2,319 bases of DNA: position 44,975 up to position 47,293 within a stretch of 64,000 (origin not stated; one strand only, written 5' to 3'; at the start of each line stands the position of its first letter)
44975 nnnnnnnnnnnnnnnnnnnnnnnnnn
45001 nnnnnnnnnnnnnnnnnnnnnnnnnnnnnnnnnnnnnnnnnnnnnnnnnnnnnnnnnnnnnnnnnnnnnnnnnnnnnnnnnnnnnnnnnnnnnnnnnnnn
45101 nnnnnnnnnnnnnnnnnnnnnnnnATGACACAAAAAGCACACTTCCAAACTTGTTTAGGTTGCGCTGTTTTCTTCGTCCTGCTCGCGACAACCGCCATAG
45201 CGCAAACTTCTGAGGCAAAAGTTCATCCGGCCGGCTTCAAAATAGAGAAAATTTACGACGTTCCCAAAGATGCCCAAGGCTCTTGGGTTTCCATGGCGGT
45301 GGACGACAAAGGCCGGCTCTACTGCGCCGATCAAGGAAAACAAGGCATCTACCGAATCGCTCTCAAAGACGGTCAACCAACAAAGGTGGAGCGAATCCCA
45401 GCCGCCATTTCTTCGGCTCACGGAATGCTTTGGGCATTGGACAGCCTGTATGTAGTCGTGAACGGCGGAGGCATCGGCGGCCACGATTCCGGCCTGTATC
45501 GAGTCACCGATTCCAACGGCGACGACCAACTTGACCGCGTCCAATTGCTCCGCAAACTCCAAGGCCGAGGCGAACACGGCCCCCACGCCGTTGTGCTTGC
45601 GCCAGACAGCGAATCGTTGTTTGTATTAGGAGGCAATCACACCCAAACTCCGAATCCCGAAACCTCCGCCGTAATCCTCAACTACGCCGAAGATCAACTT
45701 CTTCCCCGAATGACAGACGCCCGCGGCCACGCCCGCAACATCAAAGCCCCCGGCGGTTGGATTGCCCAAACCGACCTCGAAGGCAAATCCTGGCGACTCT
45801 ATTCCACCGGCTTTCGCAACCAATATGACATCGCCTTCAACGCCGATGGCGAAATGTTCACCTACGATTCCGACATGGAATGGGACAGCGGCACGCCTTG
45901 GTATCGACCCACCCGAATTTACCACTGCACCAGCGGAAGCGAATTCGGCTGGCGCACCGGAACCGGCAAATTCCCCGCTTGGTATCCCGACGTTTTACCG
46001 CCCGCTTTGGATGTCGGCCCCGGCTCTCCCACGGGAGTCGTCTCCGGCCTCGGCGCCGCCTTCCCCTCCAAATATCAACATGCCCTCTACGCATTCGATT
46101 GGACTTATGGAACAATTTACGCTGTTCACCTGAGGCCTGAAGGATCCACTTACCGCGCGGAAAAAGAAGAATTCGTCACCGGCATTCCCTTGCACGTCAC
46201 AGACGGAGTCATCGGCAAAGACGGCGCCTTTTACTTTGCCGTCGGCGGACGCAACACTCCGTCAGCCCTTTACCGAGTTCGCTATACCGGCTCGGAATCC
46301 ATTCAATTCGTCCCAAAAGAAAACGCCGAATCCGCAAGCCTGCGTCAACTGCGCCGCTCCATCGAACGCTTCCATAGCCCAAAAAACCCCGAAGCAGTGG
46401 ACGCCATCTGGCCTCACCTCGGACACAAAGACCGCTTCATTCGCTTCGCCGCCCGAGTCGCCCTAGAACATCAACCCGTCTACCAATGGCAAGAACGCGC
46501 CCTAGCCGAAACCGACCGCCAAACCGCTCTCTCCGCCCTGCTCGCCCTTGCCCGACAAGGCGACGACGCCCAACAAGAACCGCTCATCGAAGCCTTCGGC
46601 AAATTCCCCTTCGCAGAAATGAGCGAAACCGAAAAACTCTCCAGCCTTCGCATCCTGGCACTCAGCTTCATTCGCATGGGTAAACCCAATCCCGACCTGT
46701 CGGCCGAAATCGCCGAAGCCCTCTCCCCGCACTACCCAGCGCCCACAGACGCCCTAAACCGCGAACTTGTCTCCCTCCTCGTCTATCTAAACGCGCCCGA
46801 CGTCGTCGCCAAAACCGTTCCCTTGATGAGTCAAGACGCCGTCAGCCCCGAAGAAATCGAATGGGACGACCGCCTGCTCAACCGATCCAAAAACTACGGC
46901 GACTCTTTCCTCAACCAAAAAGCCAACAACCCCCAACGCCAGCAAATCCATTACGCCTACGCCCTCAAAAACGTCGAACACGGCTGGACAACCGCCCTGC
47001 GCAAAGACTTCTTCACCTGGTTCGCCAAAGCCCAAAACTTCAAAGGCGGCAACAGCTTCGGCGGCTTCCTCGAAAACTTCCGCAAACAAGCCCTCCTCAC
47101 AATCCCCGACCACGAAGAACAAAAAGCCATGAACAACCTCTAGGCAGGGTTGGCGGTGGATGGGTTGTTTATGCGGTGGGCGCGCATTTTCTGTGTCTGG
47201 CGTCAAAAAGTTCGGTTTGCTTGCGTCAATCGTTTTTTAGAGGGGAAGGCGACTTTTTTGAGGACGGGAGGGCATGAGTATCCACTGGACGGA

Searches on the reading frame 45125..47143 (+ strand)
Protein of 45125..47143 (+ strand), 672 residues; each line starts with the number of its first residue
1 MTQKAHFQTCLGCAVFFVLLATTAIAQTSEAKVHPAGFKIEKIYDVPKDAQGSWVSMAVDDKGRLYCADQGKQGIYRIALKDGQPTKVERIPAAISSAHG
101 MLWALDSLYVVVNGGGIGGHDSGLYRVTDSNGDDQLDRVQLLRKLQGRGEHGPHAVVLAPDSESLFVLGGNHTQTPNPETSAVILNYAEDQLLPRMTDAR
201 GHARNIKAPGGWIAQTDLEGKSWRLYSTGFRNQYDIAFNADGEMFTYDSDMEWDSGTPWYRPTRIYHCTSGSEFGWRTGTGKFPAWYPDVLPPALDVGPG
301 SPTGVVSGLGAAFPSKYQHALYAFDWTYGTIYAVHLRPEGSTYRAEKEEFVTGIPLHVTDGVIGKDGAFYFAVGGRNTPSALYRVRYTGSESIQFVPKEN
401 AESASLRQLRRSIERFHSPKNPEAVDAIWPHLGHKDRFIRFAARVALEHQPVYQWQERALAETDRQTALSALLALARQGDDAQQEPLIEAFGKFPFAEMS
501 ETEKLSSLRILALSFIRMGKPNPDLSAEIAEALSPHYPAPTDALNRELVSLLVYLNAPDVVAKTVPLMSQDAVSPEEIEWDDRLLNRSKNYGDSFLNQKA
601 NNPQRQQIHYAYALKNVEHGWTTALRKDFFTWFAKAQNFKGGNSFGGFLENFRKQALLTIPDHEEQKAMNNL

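Call 57: search_protein_families(library=pfam, proteins=[window:45125-47143:+], max_evalue=0.01)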
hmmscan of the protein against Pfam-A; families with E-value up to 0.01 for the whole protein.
window:45125-47143:+ (672 aa): 1 family
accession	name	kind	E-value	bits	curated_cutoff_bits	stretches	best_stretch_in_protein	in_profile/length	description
PF21959.2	DUF6923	-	0.0075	16.5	27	0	47-113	82-149/234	Repeat of unknown function (DUF6923)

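Call 79: find_encoding_contigs(protein=window:45125-47143:+, flank=3000, max_places=10)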
Protein window:45125-47143:+ (672 aa): 1 contig read that carries it; 1 place shown.
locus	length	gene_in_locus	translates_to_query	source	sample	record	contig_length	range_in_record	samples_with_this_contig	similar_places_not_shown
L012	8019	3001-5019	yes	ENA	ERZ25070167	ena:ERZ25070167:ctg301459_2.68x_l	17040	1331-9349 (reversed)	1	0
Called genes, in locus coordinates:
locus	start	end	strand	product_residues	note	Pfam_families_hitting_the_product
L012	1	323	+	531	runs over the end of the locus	PF00474:SSF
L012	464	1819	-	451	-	PF01408:GFO_IDH_MocA, PF19051:GFO_IDH_MocA_C2, PF22725:GFO_IDH_MocA_C3 (faint)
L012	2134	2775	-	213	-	PF01936:NYN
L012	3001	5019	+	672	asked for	-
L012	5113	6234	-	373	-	-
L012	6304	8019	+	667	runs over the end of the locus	PF13429:TPR_15 (weak), PF13432:TPR_16 (weak), PF00515:TPR_1 (weak), PF13181:TPR_8 (weak), PF13424:TPR_12 (weak), PF14559:TPR_19 (weak), PF13414:TPR_11, PF13432:TPR_16 (weak), +13 more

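Call 84: search_protein_families(library=padloc, proteins=[window:45125-47143:+], max_evalue=0.01)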
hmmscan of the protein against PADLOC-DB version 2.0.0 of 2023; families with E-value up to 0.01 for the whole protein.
window:45125-47143:+ (672 aa): 0 families
